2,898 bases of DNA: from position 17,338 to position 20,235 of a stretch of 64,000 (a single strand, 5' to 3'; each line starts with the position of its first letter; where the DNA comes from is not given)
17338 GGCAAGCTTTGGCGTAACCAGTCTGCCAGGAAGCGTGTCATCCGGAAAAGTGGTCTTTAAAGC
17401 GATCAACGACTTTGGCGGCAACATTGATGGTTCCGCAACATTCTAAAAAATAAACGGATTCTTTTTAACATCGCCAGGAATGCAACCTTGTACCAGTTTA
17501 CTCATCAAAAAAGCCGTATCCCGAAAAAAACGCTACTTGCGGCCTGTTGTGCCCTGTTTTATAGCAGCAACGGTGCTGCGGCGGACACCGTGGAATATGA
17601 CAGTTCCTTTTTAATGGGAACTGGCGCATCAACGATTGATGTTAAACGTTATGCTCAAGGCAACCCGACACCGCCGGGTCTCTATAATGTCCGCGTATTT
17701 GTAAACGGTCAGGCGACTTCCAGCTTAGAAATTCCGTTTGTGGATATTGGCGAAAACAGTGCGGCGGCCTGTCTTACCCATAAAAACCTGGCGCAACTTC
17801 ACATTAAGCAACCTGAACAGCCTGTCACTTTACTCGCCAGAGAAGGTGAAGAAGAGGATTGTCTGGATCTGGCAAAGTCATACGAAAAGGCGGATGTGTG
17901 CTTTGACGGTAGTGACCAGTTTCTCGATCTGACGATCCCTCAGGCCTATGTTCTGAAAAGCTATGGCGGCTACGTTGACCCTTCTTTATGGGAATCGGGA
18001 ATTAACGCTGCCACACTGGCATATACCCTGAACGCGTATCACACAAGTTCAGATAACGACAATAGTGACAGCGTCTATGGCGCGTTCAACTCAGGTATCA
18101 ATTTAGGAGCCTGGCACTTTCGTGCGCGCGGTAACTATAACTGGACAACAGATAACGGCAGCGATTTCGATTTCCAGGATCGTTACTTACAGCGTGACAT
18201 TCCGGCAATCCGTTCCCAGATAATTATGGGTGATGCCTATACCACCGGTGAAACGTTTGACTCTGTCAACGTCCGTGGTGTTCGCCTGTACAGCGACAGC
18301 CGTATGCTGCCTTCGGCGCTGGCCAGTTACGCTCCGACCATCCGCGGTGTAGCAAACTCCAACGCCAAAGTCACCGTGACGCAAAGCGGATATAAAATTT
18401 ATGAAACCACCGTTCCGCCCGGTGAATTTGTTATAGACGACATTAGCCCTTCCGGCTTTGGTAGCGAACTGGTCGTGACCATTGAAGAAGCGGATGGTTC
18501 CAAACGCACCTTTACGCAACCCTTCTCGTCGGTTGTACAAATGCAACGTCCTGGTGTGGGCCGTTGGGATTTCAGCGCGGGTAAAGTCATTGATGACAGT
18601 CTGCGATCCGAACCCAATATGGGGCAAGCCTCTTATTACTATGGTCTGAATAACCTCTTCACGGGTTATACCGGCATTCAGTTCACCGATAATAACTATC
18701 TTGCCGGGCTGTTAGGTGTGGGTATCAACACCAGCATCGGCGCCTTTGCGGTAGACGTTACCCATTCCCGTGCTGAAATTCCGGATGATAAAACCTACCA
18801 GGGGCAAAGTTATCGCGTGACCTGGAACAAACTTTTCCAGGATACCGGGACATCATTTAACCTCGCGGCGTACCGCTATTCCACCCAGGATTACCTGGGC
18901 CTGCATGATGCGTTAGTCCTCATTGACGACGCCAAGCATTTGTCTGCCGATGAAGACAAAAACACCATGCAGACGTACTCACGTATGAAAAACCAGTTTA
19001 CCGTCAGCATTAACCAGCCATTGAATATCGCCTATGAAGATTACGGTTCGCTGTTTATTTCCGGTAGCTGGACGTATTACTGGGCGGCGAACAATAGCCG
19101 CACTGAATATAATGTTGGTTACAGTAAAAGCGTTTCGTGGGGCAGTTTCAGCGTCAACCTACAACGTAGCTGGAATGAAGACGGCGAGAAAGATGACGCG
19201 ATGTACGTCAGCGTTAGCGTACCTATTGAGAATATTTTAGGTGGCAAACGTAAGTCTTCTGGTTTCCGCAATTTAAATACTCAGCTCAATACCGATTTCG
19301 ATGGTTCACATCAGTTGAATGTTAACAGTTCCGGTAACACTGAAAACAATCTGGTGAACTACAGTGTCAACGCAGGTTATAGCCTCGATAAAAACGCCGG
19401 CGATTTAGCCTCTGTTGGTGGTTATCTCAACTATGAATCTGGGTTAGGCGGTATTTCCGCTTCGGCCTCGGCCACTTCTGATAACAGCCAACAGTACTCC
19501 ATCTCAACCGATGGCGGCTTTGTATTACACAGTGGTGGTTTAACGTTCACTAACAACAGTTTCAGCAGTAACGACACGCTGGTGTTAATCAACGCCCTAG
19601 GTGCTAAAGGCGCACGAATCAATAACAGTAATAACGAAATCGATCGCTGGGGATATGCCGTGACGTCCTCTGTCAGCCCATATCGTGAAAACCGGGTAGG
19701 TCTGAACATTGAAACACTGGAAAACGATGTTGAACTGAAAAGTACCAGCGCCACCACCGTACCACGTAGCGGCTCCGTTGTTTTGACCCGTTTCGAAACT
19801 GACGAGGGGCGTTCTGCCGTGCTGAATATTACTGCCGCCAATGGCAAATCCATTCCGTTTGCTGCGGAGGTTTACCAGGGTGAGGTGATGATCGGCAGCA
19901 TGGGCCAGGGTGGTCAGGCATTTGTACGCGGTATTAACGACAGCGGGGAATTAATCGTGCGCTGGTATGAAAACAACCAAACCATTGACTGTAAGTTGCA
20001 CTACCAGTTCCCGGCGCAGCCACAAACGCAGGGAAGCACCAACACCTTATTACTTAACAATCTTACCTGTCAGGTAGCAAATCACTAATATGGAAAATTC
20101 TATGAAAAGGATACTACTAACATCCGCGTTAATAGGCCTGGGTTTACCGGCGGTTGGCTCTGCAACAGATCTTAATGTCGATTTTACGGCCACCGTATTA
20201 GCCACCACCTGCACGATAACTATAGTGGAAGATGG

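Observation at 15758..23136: yad chaperone-usher fimbrial operon looks like a divergent, possibly horizontally exchanged allele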

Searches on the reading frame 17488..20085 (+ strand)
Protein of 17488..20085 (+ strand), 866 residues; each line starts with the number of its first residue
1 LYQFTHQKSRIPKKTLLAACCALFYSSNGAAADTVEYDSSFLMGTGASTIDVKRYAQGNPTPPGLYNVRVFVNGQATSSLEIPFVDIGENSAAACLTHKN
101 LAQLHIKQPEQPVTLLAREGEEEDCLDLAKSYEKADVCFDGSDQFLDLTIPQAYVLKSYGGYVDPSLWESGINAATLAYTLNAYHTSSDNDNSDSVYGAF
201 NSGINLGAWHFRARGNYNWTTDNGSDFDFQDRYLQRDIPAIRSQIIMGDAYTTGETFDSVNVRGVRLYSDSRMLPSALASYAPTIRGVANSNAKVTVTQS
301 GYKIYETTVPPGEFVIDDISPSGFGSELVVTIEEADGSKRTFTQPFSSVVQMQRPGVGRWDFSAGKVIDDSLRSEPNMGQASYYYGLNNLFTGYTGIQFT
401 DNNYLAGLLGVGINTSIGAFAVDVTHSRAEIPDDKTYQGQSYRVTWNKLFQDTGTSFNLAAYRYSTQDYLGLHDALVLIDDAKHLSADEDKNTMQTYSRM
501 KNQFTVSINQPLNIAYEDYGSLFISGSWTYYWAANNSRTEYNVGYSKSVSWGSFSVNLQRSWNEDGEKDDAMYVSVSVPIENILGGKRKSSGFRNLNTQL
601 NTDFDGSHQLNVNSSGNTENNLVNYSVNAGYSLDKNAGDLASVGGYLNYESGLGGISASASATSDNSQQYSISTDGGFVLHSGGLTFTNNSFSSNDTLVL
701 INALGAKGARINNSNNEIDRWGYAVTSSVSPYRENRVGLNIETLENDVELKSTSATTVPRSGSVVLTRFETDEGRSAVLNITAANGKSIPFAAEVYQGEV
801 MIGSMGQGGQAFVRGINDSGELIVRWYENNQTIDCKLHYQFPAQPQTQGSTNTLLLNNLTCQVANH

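Call 24: find_related_loci(query=window:17488-20085:+, collection=genome_contigs, flank=8000)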
Query window:17488-20085:+ (866 aa) in genome_contigs; peptide patterns used: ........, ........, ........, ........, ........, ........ (x = any residue, [..] = any of these).
45 stretches matched a pattern; 3 encode a relative of the query (tblastn E <= 1e-3); 2 distinct loci.
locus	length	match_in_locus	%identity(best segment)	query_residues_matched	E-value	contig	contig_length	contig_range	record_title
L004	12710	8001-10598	89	1-866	0e+0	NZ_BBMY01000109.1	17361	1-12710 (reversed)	Escherichia albertii NBRC 107761 = DSM 17582 strain NBRC 107761, whole genome shotgun sequence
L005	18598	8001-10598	98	1-866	0e+0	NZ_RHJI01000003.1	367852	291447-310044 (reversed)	Escherichia sp. E1V33 1V33_3_consensus, whole genome shotgun sequence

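Call 33: find_homologous_proteins(query=window:17488-20085:+, max_evalue=1e-100)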
Query window:17488-20085:+ (866 aa): 1043 proteins with E <= 1e-100 among 8000 candidates; the best 120 are listed.
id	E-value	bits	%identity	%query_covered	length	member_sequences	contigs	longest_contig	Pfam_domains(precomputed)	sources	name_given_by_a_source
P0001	0.0e+0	1924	98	100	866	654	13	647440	PF13954.12,PF13953.13,PF00577.27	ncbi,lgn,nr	ncbi:outer membrane usher protein [Escherichia coli]|nr:outer membrane usher protein [Escherichia co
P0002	0.0e+0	1799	90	100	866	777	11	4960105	PF13954.12,PF13953.13,PF00577.27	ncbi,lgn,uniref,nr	ncbi:outer membrane usher protein [Escherichia albertii]|uniref:Outer membrane usher protein n=1 Tax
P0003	0.0e+0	1687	84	100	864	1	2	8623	PF13954.12,PF13953.13,PF00577.27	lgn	-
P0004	0.0e+0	1662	82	100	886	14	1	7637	PF13954.12,PF13953.13,PF00577.27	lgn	-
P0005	0.0e+0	1657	81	100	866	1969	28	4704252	PF13954.12,PF13953.13,PF00577.27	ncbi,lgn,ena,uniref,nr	ncbi:TPA: outer membrane usher protein [Escherichia coli]|uniref:outer membrane usher protein n=1 Ta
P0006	0.0e+0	1470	73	100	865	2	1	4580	PF13954.12,PF13953.13,PF00577.27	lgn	-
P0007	0.0e+0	1450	71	100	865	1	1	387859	PF13954.12,PF13953.13,PF00577.27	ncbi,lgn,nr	ncbi:outer membrane usher protein [Salmonella enterica subsp. enterica serovar Kotte]|nr:outer membr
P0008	0.0e+0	1411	70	100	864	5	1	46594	PF13954.12,PF13953.13,PF00577.27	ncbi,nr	ncbi:outer membrane usher protein [Enterobacteriaceae bacterium G50]|nr:outer membrane usher protein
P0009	0.0e+0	1406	70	99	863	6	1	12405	PF13954.12,PF13953.13,PF00577.27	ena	-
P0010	0.0e+0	1391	69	99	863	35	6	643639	PF13954.12,PF13953.13,PF00577.27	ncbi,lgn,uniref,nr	ncbi:TPA: outer membrane usher protein [Escherichia coli]|uniref:outer membrane usher protein n=1 Ta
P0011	0.0e+0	1379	67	100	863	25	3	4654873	PF13954.12,PF13953.13,PF00577.27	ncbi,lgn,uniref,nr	ncbi:outer membrane usher protein [Escherichia albertii]|uniref:outer membrane usher protein n=1 Tax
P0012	0.0e+0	1377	69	99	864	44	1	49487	PF13954.12,PF13953.13,PF00577.27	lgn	-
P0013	0.0e+0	1314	65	100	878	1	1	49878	PF13954.12,PF13953.13,PF00577.27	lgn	-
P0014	0.0e+0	1312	66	99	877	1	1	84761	PF13954.12,PF13953.13,PF00577.27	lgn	-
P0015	0.0e+0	1312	66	99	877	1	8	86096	PF13954.12,PF13953.13,PF00577.27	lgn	-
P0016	0.0e+0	1312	66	99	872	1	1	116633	PF13954.12,PF13953.13,PF00577.27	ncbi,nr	ncbi:outer membrane usher protein [Salmonella enterica subsp. salamae]|nr:outer membrane usher prote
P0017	0.0e+0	1311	66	99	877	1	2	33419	PF13954.12,PF13953.13,PF00577.27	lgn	-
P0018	0.0e+0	1309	64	100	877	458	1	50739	PF13954.12,PF13953.13,PF00577.27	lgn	-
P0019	0.0e+0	1307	66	99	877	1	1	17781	PF13954.12,PF13953.13,PF00577.27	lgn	-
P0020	0.0e+0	1306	64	100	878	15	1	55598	PF13954.12,PF13953.13,PF00577.27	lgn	-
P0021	0.0e+0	1306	65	99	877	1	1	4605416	PF13954.12,PF13953.13,PF00577.27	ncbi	-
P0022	0.0e+0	1306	66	99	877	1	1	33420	PF13954.12,PF13953.13,PF00577.27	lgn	-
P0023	0.0e+0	1306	66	99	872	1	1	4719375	PF13954.12,PF13953.13,PF00577.27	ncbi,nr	ncbi:outer membrane usher protein [Salmonella enterica subsp. salamae serovar 57:z29:z42]|nr:outer m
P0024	0.0e+0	1305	66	99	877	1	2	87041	PF13954.12,PF13953.13,PF00577.27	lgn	-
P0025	0.0e+0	1305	66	99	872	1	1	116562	PF13954.12,PF13953.13,PF00577.27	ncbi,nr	ncbi:outer membrane usher protein [Salmonella enterica subsp. enterica serovar Muenchen]|nr:outer me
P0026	0.0e+0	1305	66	99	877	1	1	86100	PF13954.12,PF13953.13,PF00577.27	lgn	-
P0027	0.0e+0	1305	65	99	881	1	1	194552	PF13954.12,PF13953.13,PF00577.27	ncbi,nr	ncbi:outer membrane usher protein [Salmonella enterica]|nr:outer membrane usher protein [Salmonella 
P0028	0.0e+0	1305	65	99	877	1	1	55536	PF13954.12,PF13953.13,PF00577.27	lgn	-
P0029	0.0e+0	1304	65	99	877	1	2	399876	PF13954.12,PF13953.13,PF00577.27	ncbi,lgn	-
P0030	0.0e+0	1304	66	99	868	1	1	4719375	PF13954.12,PF13953.13,PF00577.27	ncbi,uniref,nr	ncbi:outer membrane usher protein [Salmonella enterica]|uniref:outer membrane usher protein n=1 Tax=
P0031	0.0e+0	1304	65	99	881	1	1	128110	PF13954.12,PF13953.13,PF00577.27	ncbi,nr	ncbi:outer membrane usher protein [Salmonella enterica subsp. salamae]|nr:outer membrane usher prote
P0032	0.0e+0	1304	65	99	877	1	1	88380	PF13954.12,PF13953.13,PF00577.27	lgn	-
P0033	0.0e+0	1303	65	99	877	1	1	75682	PF13954.12,PF13953.13,PF00577.27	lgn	-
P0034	0.0e+0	1303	65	99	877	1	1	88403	PF13954.12,PF13953.13,PF00577.27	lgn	-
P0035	0.0e+0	1303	66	99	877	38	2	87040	PF13954.12,PF13953.13,PF00577.27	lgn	-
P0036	0.0e+0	1303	64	100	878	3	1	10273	PF13954.12,PF13953.13,PF00577.27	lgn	-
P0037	0.0e+0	1303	65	99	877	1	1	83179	PF13954.12,PF13953.13,PF00577.27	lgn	-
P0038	0.0e+0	1303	65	99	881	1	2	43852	PF13954.12,PF13953.13,PF00577.27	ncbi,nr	ncbi:outer membrane usher protein [Salmonella enterica subsp. salamae]|nr:outer membrane usher prote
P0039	0.0e+0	1303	65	99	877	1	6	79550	PF13954.12,PF13953.13,PF00577.27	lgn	-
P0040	0.0e+0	1303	65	99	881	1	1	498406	PF13954.12,PF13953.13,PF00577.27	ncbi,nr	ncbi:outer membrane usher protein [Salmonella enterica subsp. salamae]|nr:outer membrane usher prote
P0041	0.0e+0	1302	65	99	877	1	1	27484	PF13954.12,PF13953.13,PF00577.27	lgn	-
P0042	0.0e+0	1302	65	99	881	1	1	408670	PF13954.12,PF13953.13,PF00577.27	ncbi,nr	ncbi:outer membrane usher protein [Salmonella enterica subsp. salamae]|nr:outer membrane usher prote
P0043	0.0e+0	1302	65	99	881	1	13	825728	PF13954.12,PF13953.13,PF00577.27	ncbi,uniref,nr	ncbi:outer membrane usher protein [Salmonella enterica]|uniref:Outer membrane usher protein n=1 Tax=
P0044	0.0e+0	1302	65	99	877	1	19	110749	PF13954.12,PF13953.13,PF00577.27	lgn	-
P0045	0.0e+0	1302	65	99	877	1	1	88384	PF13954.12,PF13953.13,PF00577.27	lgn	-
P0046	0.0e+0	1302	65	99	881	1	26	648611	PF13954.12,PF13953.13,PF00577.27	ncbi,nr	ncbi:outer membrane usher protein [Salmonella enterica subsp. salamae]|nr:outer membrane usher prote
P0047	0.0e+0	1302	65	99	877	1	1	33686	PF13954.12,PF13953.13,PF00577.27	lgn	-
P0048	0.0e+0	1302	65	99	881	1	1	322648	PF13954.12,PF13953.13,PF00577.27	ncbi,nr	ncbi:outer membrane usher protein [Salmonella enterica subsp. salamae]|nr:outer membrane usher prote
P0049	0.0e+0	1302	65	99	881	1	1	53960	PF13954.12,PF13953.13,PF00577.27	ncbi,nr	ncbi:outer membrane usher protein [Salmonella enterica subsp. enterica serovar Wichita]|nr:outer mem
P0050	0.0e+0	1302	65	99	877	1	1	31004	PF13954.12,PF13953.13,PF00577.27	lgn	-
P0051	0.0e+0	1302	65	99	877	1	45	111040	PF13954.12,PF13953.13,PF00577.27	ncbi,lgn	-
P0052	0.0e+0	1302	65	99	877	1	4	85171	PF13954.12,PF13953.13,PF00577.27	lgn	-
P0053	0.0e+0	1302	65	99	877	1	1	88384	PF13954.12,PF13953.13,PF00577.27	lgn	-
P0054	0.0e+0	1302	65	99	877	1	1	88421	PF13954.12,PF13953.13,PF00577.27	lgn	-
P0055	0.0e+0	1302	65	99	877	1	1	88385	PF13954.12,PF13953.13,PF00577.27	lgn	-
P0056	0.0e+0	1302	65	99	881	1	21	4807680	PF13954.12,PF13953.13,PF00577.27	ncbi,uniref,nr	ncbi:outer membrane usher protein [Salmonella enterica]|uniref:Outer membrane usher protein n=2 Tax=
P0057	0.0e+0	1302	65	99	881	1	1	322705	PF13954.12,PF13953.13,PF00577.27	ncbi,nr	ncbi:outer membrane usher protein [Salmonella enterica]|nr:outer membrane usher protein [Salmonella 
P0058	0.0e+0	1302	65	99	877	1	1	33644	PF13954.12,PF13953.13,PF00577.27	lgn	-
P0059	0.0e+0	1302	65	99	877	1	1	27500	PF13954.12,PF13953.13,PF00577.27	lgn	-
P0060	0.0e+0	1302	65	99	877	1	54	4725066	PF13954.12,PF13953.13,PF00577.27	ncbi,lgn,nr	ncbi:putative outer membrane usher protein [Salmonella enterica]|nr:putative outer membrane usher pr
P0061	0.0e+0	1302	65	99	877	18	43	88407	PF13954.12,PF13953.13,PF00577.27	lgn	-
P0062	0.0e+0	1302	65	99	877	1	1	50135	PF13954.12,PF13953.13,PF00577.27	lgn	-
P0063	0.0e+0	1301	65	99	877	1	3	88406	PF13954.12,PF13953.13,PF00577.27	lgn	-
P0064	0.0e+0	1301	65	99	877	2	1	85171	PF13954.12,PF13953.13,PF00577.27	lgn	-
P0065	0.0e+0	1301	65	99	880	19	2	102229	PF13954.12,PF13953.13,PF00577.27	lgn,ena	-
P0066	0.0e+0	1301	65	99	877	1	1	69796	PF13954.12,PF13953.13,PF00577.27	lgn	-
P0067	0.0e+0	1301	65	99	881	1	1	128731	PF13954.12,PF13953.13,PF00577.27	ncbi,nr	ncbi:TPA: outer membrane usher protein [Salmonella enterica]|nr:outer membrane usher protein [Salmon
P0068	0.0e+0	1301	65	99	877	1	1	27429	PF13954.12,PF13953.13,PF00577.27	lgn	-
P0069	0.0e+0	1301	65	99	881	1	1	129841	PF13954.12,PF13953.13,PF00577.27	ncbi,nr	ncbi:outer membrane usher protein [Salmonella enterica subsp. enterica]|nr:outer membrane usher prot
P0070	0.0e+0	1301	65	99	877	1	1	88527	PF13954.12,PF13953.13,PF00577.27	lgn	-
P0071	0.0e+0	1301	65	99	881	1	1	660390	PF13954.12,PF13953.13,PF00577.27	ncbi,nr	ncbi:outer membrane usher protein [Salmonella enterica]|nr:outer membrane usher protein [Salmonella 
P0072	0.0e+0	1301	65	99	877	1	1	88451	PF13954.12,PF13953.13,PF00577.27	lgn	-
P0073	0.0e+0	1301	65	99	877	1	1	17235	PF13954.12,PF13953.13,PF00577.27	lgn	-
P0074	0.0e+0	1301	65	99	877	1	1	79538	PF13954.12,PF13953.13,PF00577.27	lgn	-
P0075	0.0e+0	1301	65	99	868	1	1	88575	PF13954.12,PF13953.13,PF00577.27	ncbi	ncbi:TPA: outer membrane usher protein [Salmonella enterica]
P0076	0.0e+0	1301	64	100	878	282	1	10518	PF13954.12,PF13953.13,PF00577.27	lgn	-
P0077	0.0e+0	1301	65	99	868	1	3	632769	PF13954.12,PF13953.13,PF00577.27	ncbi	ncbi:TPA: outer membrane usher protein [Salmonella enterica]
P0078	0.0e+0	1301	65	99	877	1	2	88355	PF13954.12,PF13953.13,PF00577.27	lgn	-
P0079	0.0e+0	1301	65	99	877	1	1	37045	PF13954.12,PF13953.13,PF00577.27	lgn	-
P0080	0.0e+0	1300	65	99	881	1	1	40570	PF13954.12,PF13953.13,PF00577.27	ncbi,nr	ncbi:outer membrane usher protein [Salmonella enterica subsp. salamae]|nr:outer membrane usher prote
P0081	0.0e+0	1300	65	99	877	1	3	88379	PF13954.12,PF13953.13,PF00577.27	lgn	-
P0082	0.0e+0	1300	65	99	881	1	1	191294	PF13954.12,PF13953.13,PF00577.27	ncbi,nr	ncbi:outer membrane usher protein [Salmonella enterica]|nr:outer membrane usher protein [Salmonella 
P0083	0.0e+0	1300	65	99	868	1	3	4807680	PF13954.12,PF13953.13,PF00577.27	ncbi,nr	ncbi:outer membrane usher protein [Salmonella enterica]|nr:outer membrane usher protein [Salmonella 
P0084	0.0e+0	1300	65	99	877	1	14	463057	PF13954.12,PF13953.13,PF00577.27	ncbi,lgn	-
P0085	0.0e+0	1300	65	99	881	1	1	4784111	PF13954.12,PF13953.13,PF00577.27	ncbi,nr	ncbi:outer membrane usher protein [Salmonella enterica subsp. salamae]|nr:outer membrane usher prote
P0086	0.0e+0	1300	65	99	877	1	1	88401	PF13954.12,PF13953.13,PF00577.27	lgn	-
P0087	0.0e+0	1300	65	99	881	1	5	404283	PF13954.12,PF13953.13,PF00577.27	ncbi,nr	ncbi:TPA: outer membrane usher protein [Salmonella enterica]|nr:outer membrane usher protein [Salmon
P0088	0.0e+0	1300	65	99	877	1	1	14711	PF13954.12,PF13953.13,PF00577.27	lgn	-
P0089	0.0e+0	1300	65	99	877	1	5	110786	PF13954.12,PF13953.13,PF00577.27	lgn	-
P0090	0.0e+0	1300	65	99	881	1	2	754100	PF13954.12,PF13953.13,PF00577.27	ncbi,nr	ncbi:outer membrane usher protein [Salmonella enterica subsp. salamae serovar Springs]|nr:outer memb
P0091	0.0e+0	1300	65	99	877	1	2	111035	PF13954.12,PF13953.13,PF00577.27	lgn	-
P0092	0.0e+0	1300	65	99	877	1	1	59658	PF13954.12,PF13953.13,PF00577.27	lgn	-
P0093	0.0e+0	1300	65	99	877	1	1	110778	PF13954.12,PF13953.13,PF00577.27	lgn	-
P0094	0.0e+0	1300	65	99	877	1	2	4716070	PF13954.12,PF13953.13,PF00577.27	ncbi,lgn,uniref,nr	ncbi:putative outer membrane usher protein [Salmonella enterica]|uniref:Putative outer membrane ushe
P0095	0.0e+0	1300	65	99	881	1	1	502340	PF13954.12,PF13953.13,PF00577.27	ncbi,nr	ncbi:outer membrane usher protein [Salmonella enterica subsp. salamae]|nr:outer membrane usher prote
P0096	0.0e+0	1300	65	99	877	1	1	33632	PF13954.12,PF13953.13,PF00577.27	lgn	-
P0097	0.0e+0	1300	65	99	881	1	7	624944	PF13954.12,PF13953.13,PF00577.27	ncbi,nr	ncbi:outer membrane usher protein [Salmonella enterica subsp. salamae]|nr:outer membrane usher prote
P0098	0.0e+0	1300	65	99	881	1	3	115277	PF13954.12,PF13953.13,PF00577.27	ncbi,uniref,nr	ncbi:outer membrane usher protein [Salmonella enterica]|uniref:Outer membrane usher protein n=1 Tax=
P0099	0.0e+0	1300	65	99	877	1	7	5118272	PF13954.12,PF13953.13,PF00577.27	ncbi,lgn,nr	ncbi:putative outer membrane usher protein [Salmonella enterica subsp. salamae]|nr:putative outer me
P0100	0.0e+0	1300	65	99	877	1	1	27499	PF13954.12,PF13953.13,PF00577.27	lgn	-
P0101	0.0e+0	1300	65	99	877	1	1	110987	PF13954.12,PF13953.13,PF00577.27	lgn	-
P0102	0.0e+0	1300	65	99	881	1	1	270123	PF13954.12,PF13953.13,PF00577.27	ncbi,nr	ncbi:outer membrane usher protein [Salmonella enterica subsp. salamae]|nr:outer membrane usher prote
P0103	0.0e+0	1300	65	99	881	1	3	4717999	PF13954.12,PF13953.13,PF00577.27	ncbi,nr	ncbi:outer membrane usher protein [Salmonella enterica]|nr:outer membrane usher protein [Salmonella 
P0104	0.0e+0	1300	65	99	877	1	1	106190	PF13954.12,PF13953.13,PF00577.27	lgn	-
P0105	0.0e+0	1300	65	99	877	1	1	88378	PF13954.12,PF13953.13,PF00577.27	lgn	-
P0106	0.0e+0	1300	65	99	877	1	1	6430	PF13954.12,PF13953.13,PF00577.27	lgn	-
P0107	0.0e+0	1300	65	99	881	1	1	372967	PF13954.12,PF13953.13,PF00577.27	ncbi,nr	ncbi:outer membrane usher protein [Salmonella enterica]|nr:outer membrane usher protein [Salmonella 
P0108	0.0e+0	1300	65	99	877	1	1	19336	PF13954.12,PF13953.13,PF00577.27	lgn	-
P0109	0.0e+0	1300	65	99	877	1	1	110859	PF13954.12,PF13953.13,PF00577.27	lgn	-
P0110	0.0e+0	1300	65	99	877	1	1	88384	PF13954.12,PF13953.13,PF00577.27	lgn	-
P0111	0.0e+0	1300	65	99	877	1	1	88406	PF13954.12,PF13953.13,PF00577.27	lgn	-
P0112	0.0e+0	1300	65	99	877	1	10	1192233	PF13954.12,PF13953.13,PF00577.27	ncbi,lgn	-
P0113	0.0e+0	1300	65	99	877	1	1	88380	PF13954.12,PF13953.13,PF00577.27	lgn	-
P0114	0.0e+0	1300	65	99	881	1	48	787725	PF13954.12,PF13953.13,PF00577.27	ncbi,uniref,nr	ncbi:outer membrane usher protein [Salmonella enterica subsp. salamae]|uniref:Outer membrane usher p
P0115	0.0e+0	1300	65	99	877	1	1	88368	PF13954.12,PF13953.13,PF00577.27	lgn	-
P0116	0.0e+0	1300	65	99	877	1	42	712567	PF13954.12,PF13953.13,PF00577.27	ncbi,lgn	-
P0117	0.0e+0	1300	65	99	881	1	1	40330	PF13954.12,PF13953.13,PF00577.27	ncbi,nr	ncbi:TPA: outer membrane usher protein [Salmonella enterica]|nr:outer membrane usher protein [Salmon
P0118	0.0e+0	1300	65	99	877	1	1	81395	PF13954.12,PF13953.13,PF00577.27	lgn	-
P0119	0.0e+0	1299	65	99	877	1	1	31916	PF13954.12,PF13953.13,PF00577.27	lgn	-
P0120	0.0e+0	1299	65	99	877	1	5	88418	PF13954.12,PF13953.13,PF00577.27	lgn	-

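Call 34: find_encoding_contigs(protein=P0060, flank=8000, max_places=1)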
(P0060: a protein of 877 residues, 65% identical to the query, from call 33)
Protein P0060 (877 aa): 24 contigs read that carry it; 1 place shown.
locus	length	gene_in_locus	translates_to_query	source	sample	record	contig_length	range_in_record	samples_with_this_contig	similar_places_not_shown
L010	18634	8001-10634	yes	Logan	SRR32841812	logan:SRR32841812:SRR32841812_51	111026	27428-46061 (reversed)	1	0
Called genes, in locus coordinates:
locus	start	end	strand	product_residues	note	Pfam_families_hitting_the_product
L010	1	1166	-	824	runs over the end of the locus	PF00270:DEAD, PF00271:Helicase_C, PF24473:CON_HrpB, PF08482:HrpB_C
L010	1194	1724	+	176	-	PF02834:LigT_PEase, PF13563:2_5_RNA_ligase2, PF02834:LigT_PEase (weak)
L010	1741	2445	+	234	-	PF17746:SfsA_N, PF03749:SfsA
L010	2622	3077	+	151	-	PF21157:DksA_N, PF01258:zf-dskA_traR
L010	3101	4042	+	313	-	PF00749:tRNA-synt_1c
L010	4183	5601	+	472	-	PF01743:PolyA_pol, PF12627:PolyA_pol_RNAbd, PF12626:PolyA_pol_arg_C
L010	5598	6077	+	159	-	PF01288:HPPK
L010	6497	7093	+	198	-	-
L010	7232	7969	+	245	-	PF00345:PapD_N, PF02753:PapD_C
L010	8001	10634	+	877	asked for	PF13954:PapC_N, PF00577:Usher, PF13953:PapC_C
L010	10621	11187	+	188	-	PF00419:Fimbrial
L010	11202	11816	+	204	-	PF00419:Fimbrial (weak)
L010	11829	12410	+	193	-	PF00419:Fimbrial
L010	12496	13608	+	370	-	-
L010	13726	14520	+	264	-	PF02548:Pantoate_transf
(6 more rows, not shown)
